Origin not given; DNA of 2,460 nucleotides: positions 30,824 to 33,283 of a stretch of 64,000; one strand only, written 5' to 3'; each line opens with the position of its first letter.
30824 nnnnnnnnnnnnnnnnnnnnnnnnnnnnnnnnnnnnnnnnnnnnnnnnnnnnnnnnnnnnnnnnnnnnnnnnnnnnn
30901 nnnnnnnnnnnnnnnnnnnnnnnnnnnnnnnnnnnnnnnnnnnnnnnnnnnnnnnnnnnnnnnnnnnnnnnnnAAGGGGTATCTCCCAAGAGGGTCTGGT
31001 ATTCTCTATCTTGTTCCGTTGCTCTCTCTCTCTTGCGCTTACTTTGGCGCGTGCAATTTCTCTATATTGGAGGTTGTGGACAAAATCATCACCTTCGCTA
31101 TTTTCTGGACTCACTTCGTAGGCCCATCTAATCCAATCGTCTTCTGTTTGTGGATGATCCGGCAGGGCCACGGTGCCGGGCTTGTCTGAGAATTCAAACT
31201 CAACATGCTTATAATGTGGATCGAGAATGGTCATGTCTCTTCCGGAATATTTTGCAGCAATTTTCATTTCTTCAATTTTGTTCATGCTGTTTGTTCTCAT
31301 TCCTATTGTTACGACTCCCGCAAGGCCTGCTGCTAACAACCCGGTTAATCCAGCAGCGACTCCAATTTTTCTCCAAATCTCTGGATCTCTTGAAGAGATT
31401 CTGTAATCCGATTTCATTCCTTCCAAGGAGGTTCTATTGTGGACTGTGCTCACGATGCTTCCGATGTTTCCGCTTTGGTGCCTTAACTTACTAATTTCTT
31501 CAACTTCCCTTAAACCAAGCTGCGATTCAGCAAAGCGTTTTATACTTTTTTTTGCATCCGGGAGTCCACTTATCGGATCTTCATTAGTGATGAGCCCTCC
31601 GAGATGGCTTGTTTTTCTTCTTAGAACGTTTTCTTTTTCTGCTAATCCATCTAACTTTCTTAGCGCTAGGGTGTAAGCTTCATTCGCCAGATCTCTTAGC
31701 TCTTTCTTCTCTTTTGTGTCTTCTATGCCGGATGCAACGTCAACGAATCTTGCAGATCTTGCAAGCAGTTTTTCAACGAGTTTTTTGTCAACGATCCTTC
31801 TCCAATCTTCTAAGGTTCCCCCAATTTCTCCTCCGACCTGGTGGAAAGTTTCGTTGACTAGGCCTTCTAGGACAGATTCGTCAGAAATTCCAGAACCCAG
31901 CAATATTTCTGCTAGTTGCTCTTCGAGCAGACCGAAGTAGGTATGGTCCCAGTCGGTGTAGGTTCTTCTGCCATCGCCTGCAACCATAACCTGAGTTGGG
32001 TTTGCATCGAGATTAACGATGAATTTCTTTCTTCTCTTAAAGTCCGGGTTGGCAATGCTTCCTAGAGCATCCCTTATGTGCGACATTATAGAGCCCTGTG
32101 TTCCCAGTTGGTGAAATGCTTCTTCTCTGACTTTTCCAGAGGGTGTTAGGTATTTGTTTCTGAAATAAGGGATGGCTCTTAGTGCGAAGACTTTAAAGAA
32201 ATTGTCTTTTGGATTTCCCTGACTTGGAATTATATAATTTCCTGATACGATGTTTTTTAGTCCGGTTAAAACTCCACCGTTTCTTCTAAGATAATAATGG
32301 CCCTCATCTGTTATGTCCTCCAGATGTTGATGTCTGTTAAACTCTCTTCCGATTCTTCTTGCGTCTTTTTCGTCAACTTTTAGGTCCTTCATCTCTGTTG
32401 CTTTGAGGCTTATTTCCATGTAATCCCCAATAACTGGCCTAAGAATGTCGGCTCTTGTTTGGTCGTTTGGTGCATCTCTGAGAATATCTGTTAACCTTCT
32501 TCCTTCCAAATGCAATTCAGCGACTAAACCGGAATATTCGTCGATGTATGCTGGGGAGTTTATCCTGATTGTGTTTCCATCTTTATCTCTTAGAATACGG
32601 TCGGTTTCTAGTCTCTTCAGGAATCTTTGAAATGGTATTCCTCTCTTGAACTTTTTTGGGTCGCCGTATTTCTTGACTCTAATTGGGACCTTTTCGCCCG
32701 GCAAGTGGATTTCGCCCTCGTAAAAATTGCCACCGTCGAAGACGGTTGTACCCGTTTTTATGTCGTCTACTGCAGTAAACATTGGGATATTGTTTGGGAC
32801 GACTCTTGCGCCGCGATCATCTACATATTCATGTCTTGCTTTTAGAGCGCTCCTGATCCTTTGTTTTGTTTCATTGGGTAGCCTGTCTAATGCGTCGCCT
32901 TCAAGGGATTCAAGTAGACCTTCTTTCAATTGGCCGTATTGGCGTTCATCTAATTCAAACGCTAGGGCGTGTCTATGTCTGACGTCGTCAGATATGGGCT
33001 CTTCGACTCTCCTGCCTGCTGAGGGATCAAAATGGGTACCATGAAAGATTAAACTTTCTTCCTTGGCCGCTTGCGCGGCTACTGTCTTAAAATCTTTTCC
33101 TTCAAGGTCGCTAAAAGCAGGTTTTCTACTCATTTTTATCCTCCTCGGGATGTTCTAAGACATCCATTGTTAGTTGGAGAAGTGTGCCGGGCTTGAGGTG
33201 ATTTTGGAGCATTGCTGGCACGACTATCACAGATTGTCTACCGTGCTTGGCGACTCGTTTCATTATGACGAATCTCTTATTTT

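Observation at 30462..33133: Receptor-like kinase-TM-SLT protein switched by an (AG)6 repeat: a possible peptidoglycan sensor in an archaeon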

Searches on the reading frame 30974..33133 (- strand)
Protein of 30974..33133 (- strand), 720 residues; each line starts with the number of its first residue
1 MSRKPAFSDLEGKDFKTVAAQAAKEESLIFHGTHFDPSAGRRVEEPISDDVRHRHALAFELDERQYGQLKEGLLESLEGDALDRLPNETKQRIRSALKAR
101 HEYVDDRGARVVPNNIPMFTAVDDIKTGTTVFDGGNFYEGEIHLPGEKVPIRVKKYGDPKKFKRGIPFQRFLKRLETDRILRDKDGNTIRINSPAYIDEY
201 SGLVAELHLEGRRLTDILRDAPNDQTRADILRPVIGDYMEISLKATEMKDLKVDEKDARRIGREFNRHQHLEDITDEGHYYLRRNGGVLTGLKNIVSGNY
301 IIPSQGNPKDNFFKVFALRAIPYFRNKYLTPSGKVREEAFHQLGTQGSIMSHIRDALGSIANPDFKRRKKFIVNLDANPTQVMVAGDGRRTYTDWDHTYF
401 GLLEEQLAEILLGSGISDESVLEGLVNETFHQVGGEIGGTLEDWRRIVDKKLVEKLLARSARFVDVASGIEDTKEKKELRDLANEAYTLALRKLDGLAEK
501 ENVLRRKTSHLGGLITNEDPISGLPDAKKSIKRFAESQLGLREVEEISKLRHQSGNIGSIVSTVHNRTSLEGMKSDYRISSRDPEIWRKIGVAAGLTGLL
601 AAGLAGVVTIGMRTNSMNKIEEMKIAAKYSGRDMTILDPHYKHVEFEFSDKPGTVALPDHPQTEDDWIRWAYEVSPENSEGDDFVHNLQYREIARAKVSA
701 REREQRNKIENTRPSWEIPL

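Call 7: search_protein_families(library=pfam, proteins=[window:30974-33133:-], max_evalue=1)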
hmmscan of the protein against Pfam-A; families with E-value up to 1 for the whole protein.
window:30974-33133:- (720 aa): 1 family
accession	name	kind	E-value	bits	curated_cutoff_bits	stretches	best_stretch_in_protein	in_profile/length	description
PF07490.16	Tir_receptor_N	-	0.15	12.3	25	1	559-610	213-258/269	Translocated intimin receptor (Tir) N-terminus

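Call 8: search_protein_families(library=ncbifam, proteins=[window:30974-33133:-], max_evalue=1)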
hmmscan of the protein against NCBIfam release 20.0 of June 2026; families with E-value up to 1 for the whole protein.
window:30974-33133:- (720 aa): 0 families

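Call 13: find_homologous_proteins(query=window:30974-33133:-)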
Query window:30974-33133:- (720 aa): 5 proteins with E <= 0.001 among 8000 candidates.
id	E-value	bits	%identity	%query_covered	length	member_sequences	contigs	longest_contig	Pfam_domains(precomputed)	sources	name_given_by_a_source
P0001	0.0e+0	1628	100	100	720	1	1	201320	-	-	-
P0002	1.7e-208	713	50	99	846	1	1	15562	-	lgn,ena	-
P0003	6.1e-159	549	43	97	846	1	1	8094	-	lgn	-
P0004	2.5e-153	530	45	95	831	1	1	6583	-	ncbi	-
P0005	3.1e-122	428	51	59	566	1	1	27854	-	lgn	-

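Call 16: find_encoding_contigs(protein=P0002, flank=8000)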
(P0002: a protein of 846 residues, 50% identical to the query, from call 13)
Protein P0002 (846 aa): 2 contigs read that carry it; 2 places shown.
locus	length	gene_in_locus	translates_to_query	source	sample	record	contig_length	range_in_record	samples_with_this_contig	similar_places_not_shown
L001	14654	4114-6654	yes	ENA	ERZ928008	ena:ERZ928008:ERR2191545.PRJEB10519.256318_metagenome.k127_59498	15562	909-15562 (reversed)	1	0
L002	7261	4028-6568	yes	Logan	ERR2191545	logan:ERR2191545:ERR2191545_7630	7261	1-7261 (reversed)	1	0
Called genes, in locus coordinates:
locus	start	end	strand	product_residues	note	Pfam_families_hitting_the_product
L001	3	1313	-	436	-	PF01935:DUF87, PF05872:HerA_C (faint), PF00004:AAA (faint), PF05707:Zot (faint)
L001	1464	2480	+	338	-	-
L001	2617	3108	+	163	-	PF00081:Sod_Fe_N, PF02777:Sod_Fe_C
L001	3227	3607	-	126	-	-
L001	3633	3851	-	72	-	-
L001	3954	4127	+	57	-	-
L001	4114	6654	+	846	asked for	-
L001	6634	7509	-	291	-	PF04014:MazE_antitoxin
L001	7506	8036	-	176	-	PF05168:HEPN (weak)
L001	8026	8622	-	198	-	PF01909:NTP_transf_2 (weak), PF18765:Polbeta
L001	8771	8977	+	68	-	-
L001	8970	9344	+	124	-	-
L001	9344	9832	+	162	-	-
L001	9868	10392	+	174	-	-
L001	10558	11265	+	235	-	-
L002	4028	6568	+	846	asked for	-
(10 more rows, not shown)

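Call 27: find_encoding_contigs(protein=P0003, flank=6000, max_places=3)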
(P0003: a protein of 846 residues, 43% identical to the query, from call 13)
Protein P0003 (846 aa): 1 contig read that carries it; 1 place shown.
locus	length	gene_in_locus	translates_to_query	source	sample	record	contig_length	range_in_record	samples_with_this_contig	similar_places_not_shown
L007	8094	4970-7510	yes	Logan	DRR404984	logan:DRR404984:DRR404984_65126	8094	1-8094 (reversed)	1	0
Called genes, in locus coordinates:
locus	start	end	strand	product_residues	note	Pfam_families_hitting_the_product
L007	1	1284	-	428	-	?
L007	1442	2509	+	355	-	PF03227:GILT (weak)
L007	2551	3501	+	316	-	PF13098:Thioredoxin_2 (faint), PF13462:Thioredoxin_4, PF01323:DSBA (weak)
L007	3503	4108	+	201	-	PF00081:Sod_Fe_N, PF02777:Sod_Fe_C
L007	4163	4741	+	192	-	-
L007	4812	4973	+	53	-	-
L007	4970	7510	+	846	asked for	-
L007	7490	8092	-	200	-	?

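Call 28: find_encoding_contigs(protein=P0004, flank=6000, max_places=3)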
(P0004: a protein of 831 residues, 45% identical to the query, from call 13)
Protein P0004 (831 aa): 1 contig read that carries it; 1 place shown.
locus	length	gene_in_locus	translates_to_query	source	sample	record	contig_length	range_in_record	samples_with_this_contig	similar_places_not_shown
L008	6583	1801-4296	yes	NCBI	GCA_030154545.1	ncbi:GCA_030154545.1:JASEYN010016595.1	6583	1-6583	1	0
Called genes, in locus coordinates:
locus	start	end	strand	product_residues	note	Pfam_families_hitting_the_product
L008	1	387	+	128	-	?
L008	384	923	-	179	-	-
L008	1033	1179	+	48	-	-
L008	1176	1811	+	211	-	-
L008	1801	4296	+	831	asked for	-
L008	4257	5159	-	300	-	PF04014:MazE_antitoxin, PF01895:PhoU (faint)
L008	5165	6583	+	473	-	?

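Call 29: find_encoding_contigs(protein=P0005, flank=8000, max_places=3)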
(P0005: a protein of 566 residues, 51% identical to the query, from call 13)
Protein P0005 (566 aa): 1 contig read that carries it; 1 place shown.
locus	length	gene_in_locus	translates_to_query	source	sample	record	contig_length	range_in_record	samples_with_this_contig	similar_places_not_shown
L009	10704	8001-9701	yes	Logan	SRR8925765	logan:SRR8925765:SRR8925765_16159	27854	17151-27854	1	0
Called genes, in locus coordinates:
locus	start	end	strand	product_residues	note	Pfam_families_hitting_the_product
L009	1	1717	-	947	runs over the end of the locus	-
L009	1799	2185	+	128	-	-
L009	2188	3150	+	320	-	-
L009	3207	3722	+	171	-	-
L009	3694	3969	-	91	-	-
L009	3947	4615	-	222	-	PF00239:Resolvase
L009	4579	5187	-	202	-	-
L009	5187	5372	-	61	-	-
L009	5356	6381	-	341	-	-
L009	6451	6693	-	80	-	-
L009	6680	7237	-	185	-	-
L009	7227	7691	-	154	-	-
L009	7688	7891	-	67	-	-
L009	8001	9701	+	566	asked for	-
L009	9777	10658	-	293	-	PF04014:MazE_antitoxin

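Call 39: search_protein_representatives(alignment_id=A3)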
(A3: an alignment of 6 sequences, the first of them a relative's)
Query: 6 sequences, 833 profile positions. Proteins with E-value up to 0.001 (for the whole library): 106; up to 1e-10: 14; up to 1e-30: 12. The best 106 are listed.
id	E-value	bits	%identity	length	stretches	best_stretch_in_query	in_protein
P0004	0.0e+00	1398.3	-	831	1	2-833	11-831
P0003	0.0e+00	1390.8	-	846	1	2-832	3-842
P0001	0.0e+00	1157.1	-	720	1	4-680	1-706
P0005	2.0e-274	929.1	-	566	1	264-832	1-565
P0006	4.5e-127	441.7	-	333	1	5-302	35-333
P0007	2.0e-98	346.9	-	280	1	9-263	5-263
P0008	9.6e-86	305.0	-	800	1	69-827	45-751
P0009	2.1e-83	297.2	-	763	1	86-826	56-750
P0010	2.8e-80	286.9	-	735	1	68-831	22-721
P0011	2.1e-74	267.4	-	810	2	83-594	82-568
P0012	8.8e-68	245.5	-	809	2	83-582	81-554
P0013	4.3e-49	183.7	-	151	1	711-833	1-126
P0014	6.7e-20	87.2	-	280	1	64-247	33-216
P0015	4.0e-19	84.6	-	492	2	296-462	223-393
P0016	7.4e-09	50.6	-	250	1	109-293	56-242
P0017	1.3e-08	49.9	-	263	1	687-830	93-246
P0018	2.8e-08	48.7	-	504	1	45-240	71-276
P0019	4.1e-08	48.2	-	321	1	93-217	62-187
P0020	7.2e-08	47.4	-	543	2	687-782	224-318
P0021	9.3e-08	47.0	-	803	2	248-382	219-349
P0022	4.8e-07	44.6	-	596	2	678-780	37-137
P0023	7.0e-07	44.1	-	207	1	634-788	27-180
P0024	1.4e-06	43.1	-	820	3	287-429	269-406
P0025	3.4e-06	41.8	-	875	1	47-239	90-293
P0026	9.2e-06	40.4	-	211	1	633-782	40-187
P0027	1.1e-05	40.2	-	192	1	647-802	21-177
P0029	1.3e-05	39.9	-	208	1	675-783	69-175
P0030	1.3e-05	39.9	-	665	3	690-789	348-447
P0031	1.6e-05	39.6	-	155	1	690-764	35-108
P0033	1.8e-05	39.4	-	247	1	675-800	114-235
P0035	3.3e-05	38.5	-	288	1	668-786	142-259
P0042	9.0e-05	37.1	-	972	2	42-224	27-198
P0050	1.5e-04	36.4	-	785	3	88-175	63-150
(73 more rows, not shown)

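Call 40: search_protein_families(library=pfam, proteins=[P0008, P0009, P0010, P0011, P0012, P0015, P0018, P0021, P0024, P0025], max_evalue=0.01)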
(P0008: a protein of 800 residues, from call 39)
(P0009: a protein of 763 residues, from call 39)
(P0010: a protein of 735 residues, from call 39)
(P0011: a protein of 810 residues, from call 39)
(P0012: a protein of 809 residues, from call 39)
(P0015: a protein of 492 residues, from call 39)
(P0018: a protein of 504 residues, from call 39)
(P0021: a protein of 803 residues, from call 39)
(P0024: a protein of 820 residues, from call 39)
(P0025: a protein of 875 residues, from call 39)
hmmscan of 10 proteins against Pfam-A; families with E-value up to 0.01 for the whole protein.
P0008 (800 aa): 0 families

P0009 (763 aa): 0 families

P0010 (735 aa): 0 families

P0011 (810 aa): 0 families

P0012 (809 aa): 1 family
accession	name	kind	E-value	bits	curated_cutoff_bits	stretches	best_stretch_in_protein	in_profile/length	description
PF10982.13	DUF2789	-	0.00075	20.1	27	0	471-522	11-65/75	Protein of unknown function (DUF2789)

P0015 (492 aa): 0 families

P0018 (504 aa): 3 families
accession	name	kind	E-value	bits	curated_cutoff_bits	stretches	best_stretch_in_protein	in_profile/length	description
PF01636.29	APH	-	4.1e-11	43.5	23.2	1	323-408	135-225/239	Phosphotransferase enzyme family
PF02958.26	EcKL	-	1.5e-07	31.5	22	1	303-394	168-261/294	Ecdysteroid kinase-like family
PF01633.27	Choline_kinase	-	0.0053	16.6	29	1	331-432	141-242/300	Choline/ethanolamine kinase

P0021 (803 aa): 0 families

P0024 (820 aa): 0 families

P0025 (875 aa): 3 families
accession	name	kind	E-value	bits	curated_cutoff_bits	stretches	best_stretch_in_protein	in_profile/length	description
PF01636.29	APH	-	1.7e-11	44.8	23.2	1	350-420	141-220/239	Phosphotransferase enzyme family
PF19974.5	TCAD9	-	3e-05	23.8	40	1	360-493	285-422/429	Ternary complex associated domain 9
PF02958.26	EcKL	-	7.1e-05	22.7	22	1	350-412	198-261/294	Ecdysteroid kinase-like family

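Call 41: search_protein_families(library=pfam, proteins=[P0017, P0020, P0022, P0023, P0026, P0027, P0029, P0030, P0033, P0035], max_evalue=0.01)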
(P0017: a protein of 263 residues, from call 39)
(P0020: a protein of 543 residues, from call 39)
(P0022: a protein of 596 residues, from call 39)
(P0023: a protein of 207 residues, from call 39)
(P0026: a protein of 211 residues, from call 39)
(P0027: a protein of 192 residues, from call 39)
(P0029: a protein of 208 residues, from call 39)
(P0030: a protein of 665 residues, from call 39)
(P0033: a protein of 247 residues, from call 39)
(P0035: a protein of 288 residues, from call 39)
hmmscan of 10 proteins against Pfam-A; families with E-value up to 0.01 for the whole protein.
P0017 (263 aa): 0 families

P0020 (543 aa): 3 families
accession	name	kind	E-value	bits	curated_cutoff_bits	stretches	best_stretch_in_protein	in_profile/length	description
PF01464.25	SLT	-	2.6e-37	127.4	21.3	2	391-491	2-108/117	Transglycosylase SLT domain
PF13702.11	Lysozyme_like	-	0.00087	19.3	25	0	387-481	6-95/165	Lysozyme-like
PF13406.11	SLT_2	-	0.008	15.9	24.3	0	422-444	150-172/292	Transglycosylase SLT domain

P0022 (596 aa): 3 families
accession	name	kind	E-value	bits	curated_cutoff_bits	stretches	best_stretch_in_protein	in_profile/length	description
PF01464.25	SLT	-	8.9e-48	161.1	21.3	2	250-346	2-104/117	Transglycosylase SLT domain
PF01476.26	LysM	-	6.7e-05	23.2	20.9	1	548-590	1-42/43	LysM domain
PF13406.11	SLT_2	-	0.00013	21.8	24.3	0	277-301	147-171/292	Transglycosylase SLT domain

P0023 (207 aa): 4 families
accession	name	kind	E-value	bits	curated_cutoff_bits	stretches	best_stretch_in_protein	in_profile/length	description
PF01464.25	SLT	-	1.4e-32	112.1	21.3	1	85-190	2-113/117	Transglycosylase SLT domain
PF13406.11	SLT_2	-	4.2e-05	23.3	24.3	0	45-116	37-107/292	Transglycosylase SLT domain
PF13702.11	Lysozyme_like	-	0.001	19.1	25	1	83-178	8-98/165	Lysozyme-like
PF18013.6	Phage_lysozyme2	-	0.0088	16.7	28.2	0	103-157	26-86/140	Phage tail lysozyme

P0026 (211 aa): 1 family
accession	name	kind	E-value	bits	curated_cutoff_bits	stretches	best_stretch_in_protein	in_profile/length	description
PF01464.25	SLT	-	4.7e-22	78.2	21.3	1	95-195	2-105/117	Transglycosylase SLT domain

P0027 (192 aa): 4 families
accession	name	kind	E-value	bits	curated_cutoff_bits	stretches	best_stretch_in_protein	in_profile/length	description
PF01464.25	SLT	-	4.1e-35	120.3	21.3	1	68-175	2-115/117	Transglycosylase SLT domain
PF18013.6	Phage_lysozyme2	-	8.7e-05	23.2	28.2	1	84-152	24-100/140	Phage tail lysozyme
PF13406.11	SLT_2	-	0.00017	21.3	24.3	0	62-94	70-102/292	Transglycosylase SLT domain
PF19489.4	SLT_4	-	0.00021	21.4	27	1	65-101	34-70/184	Transglycosylase SLT domain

P0029 (208 aa): 1 family
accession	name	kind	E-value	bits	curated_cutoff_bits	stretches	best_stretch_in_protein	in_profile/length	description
PF01464.25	SLT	-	2.2e-27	95.4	21.3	1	86-189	3-112/117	Transglycosylase SLT domain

P0030 (665 aa): 1 family
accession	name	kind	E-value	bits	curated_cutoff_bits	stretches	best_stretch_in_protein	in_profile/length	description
PF01464.25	SLT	-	3.6e-58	194.7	21.3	3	513-617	2-112/117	Transglycosylase SLT domain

P0033 (247 aa): 2 families
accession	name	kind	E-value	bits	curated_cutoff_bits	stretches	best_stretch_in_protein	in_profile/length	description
PF01464.25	SLT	-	4.5e-30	104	21.3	1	129-232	3-112/117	Transglycosylase SLT domain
PF13406.11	SLT_2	-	1.3e-05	25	24.3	0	119-155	67-103/292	Transglycosylase SLT domain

P0035 (288 aa): 6 families
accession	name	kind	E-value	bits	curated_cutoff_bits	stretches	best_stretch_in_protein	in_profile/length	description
PF01464.25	SLT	-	3.6e-35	120.5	21.3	1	166-271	2-113/117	Transglycosylase SLT domain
PF13406.11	SLT_2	-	1.7e-05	24.7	24.3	0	120-192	22-102/292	Transglycosylase SLT domain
PF18013.6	Phage_lysozyme2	-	2.4e-05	25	28.2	1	183-286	25-122/140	Phage tail lysozyme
PF19489.4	SLT_4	-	0.0019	18.3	27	1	161-199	32-70/184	Transglycosylase SLT domain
PF20306.3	Sp-DndD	-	0.0066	17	27.2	0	165-190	4-29/51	Small protein found in certain Dnd DNA modification systems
PF22566.2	UBA_8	-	0.0076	16.4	26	0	235-252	22-39/46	UBA-like domain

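Call 42: predict_structure(alignment_id=A3)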
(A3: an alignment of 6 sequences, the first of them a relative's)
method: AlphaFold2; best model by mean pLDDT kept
length: 846 residues; sequences in the alignment: 6
mean_pLDDT: 53.1   pTM: 0.47
mean pLDDT of the five models: 53.1, 51.5, 49.7, 49.4, 41.0
residues with pLDDT >= 90: 0; 70-90: 200; 50-70: 230; < 50: 416
segments of 3 or more residues with pLDDT < 50: 1-6, 109-115, 127-137, 161-170, 212-215, 250-285, 287-304, 340-345, 364-399, 528-745, 747-767, 769-779, 781-783, 785-791, 834-846
pLDDT, mean of each block of 10 residues (from residue 1): 43 79 86 74 73 83 80 79 64 77 63 57 59 43 84 68 42 56 59 60 66 51 72 72 61 39 42 42 44 36 50 57 56 51 50 61 44 34 43 42 71 75 86 68 79 76 65 57 76 79 70 74 62 40 33 28 26 29 27 25 24 24 30 36 38 36 38 33 39 38 44 44 33 39 45 39 47 45 47 53 58 57 53 43 29
secondary structure, 60 per line:
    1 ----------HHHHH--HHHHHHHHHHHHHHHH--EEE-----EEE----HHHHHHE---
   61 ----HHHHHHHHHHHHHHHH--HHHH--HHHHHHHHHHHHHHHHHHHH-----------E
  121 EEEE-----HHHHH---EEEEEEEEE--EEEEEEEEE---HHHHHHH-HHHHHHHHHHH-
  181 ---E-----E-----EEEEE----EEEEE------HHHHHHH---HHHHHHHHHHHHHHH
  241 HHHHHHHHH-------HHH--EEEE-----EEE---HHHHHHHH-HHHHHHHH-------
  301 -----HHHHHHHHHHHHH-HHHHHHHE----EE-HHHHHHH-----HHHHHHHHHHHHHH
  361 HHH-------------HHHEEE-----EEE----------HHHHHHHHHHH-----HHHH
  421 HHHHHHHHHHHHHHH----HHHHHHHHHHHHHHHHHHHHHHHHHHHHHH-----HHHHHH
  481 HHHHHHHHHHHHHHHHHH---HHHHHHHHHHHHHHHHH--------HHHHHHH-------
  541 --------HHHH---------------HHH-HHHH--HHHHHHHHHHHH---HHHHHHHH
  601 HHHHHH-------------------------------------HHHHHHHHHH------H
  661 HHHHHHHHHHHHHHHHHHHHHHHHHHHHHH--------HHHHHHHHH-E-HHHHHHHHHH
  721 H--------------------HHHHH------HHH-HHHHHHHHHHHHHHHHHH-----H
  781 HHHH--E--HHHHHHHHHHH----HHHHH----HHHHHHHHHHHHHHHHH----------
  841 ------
elements in order (helices of 4 or more, strands of 3 or more residues): H11-15 H18-33 E36-38 E44-46 H51-56 H65-80 H83-86 H89-108 E120-124 H130-134 E138-146 E149-157 H161-167 H169-179 E196-200 E205-209 H216-222 H226-249 E262-265 E271-273 H277-284 H286-293 H306-318 H320-326 H335-341 H347-363 E380-382 E388-390 H401-411 H417-435 H440-469 H475-498 H502-518 H527-533 H549-552 H572-575 H578-589 H593-606 H644-653 H660-690 H699-707 H711-721 H742-746 H757-774 H780-784 H790-800 H805-809 H814-830

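Call 44: search_solved_structures(query=A3, max_evalue=1, show_alignments=3)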
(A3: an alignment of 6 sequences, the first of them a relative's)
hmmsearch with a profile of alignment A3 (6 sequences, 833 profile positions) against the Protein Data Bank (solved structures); distinct sequences matched with E-value up to 1: 7.
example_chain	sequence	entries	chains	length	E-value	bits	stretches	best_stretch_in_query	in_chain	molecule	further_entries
6ghy_B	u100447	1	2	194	0.029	15.5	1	698-762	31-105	Endo-type membrane-bound lytic murein transglycosylase A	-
4hjy_A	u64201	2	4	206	0.033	15.4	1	698-762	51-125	Endo-type membrane-bound lytic murein transglycosylase A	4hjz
2y8p_A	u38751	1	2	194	0.034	15.3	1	698-762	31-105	ENDO-TYPE MEMBRANE-BOUND LYTIC MUREIN TRANSGLYCOSYLASE A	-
6ghz_B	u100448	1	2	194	0.034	15.3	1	698-762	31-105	Endo-type membrane-bound lytic murein transglycosylase A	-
6gi3_B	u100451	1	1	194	0.037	15.2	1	698-762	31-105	Endo-type membrane-bound lytic murein transglycosylase A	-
3t36_A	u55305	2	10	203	0.038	15.2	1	698-762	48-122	Endo-type membrane-bound lytic murein transglycosylase A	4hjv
6gi4_B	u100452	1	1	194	0.046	14.9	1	698-762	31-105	Endo-type membrane-bound lytic murein transglycosylase A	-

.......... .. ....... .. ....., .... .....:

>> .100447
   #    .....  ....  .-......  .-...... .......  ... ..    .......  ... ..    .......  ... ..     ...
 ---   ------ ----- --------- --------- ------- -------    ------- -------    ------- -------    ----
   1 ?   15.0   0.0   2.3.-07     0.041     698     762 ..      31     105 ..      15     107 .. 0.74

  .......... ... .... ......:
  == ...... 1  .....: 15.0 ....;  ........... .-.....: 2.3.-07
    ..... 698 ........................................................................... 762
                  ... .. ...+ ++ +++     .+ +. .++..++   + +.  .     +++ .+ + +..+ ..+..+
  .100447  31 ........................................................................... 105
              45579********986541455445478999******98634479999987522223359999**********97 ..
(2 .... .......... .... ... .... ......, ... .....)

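Call 47: find_related_loci(query=P0001, collection=genome_contigs, flank=3000)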
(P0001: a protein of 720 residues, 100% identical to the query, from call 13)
Query P0001 (720 aa) in genome_contigs; peptide patterns used: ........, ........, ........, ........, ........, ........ (x = any residue, [..] = any of these).
62 stretches matched a pattern, but none encodes a relative of the query by tblastn (E <= 1e-3).

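Call 48: find_homologous_proteins(query=A4, max_evalue=0.00001)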
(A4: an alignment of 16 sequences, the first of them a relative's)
Query A4 (16 sequences) (846 aa, profile of the alignment): 7 proteins with E <= 0.00001 among 8000 candidates.
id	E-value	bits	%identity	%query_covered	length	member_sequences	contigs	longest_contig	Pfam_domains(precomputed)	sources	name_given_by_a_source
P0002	9.1e-288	975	100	100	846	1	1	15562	-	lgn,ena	-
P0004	8.6e-269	912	47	98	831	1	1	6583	-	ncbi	-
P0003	1.8e-267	908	44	97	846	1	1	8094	-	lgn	-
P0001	1.1e-223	763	50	82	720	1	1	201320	-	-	-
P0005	5.0e-195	668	48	67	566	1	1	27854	-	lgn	-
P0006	7.7e-92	327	52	36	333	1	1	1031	-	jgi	jgi:hypothetical protein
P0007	4.8e-75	272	56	31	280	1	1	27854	-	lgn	-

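Call 50: find_encoding_contigs(protein=P0007, flank=10000, max_places=2)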
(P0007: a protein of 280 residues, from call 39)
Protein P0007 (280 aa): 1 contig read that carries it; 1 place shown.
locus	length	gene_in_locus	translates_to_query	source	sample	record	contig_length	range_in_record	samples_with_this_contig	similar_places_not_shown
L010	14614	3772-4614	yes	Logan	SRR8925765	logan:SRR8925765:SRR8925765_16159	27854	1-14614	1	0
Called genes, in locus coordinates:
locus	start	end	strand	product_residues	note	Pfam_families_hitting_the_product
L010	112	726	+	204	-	PF00081:Sod_Fe_N, PF02777:Sod_Fe_C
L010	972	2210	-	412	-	-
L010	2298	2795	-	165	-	-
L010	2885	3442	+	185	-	PF12844:HTH_19, PF13560:HTH_31 (weak), PF01381:HTH_3, PF00571:CBS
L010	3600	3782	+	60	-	-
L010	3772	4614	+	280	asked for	-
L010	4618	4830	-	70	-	-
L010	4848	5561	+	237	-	PF00589:Phage_integrase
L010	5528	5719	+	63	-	-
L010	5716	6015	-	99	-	-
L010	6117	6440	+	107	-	-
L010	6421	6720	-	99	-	-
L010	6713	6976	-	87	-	-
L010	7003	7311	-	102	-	-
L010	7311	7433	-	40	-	-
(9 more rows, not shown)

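Call 54: find_homologous_proteins(query=A5, max_evalue=0.00001)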
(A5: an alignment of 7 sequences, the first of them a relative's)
Query A5 (7 sequences) (763 aa, profile of the alignment): 7 proteins with E <= 0.00001 among 8000 candidates.
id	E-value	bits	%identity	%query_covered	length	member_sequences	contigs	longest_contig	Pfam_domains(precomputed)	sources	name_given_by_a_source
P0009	0.0e+0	1155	100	100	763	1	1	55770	-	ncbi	-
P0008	0.0e+0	1107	39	94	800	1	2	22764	-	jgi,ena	-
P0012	0.0e+0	1103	38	94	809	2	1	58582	-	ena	-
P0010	0.0e+0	1101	43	96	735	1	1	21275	-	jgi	jgi:hypothetical protein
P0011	0.0e+0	1057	34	98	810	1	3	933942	-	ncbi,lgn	-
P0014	9.2e-101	357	59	31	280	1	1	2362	-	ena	-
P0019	5.2e-60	222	66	24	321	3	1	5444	-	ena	-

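Call 55: find_encoding_contigs(protein=P0011, flank=5000, max_places=1)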
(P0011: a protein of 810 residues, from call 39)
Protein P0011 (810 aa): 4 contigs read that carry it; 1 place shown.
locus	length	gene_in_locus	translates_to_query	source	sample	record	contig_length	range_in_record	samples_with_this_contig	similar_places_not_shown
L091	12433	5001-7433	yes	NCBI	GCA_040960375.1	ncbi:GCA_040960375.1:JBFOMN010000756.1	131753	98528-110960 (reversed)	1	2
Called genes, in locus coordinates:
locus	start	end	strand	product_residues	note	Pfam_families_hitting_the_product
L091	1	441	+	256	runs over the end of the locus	PF02754:CCG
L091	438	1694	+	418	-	PF01565:FAD_binding_4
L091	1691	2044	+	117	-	-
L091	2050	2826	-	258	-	-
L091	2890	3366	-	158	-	-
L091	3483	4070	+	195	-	-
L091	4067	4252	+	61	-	-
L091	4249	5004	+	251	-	-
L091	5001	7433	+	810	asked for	-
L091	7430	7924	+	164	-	-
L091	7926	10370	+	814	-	PF01163:RIO1 (weak), PF07714:PK_Tyr_Ser-Thr (weak), PF00069:Pkinase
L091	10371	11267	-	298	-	PF04014:MazE_antitoxin (weak), PF01895:PhoU (faint)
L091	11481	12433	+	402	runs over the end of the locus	-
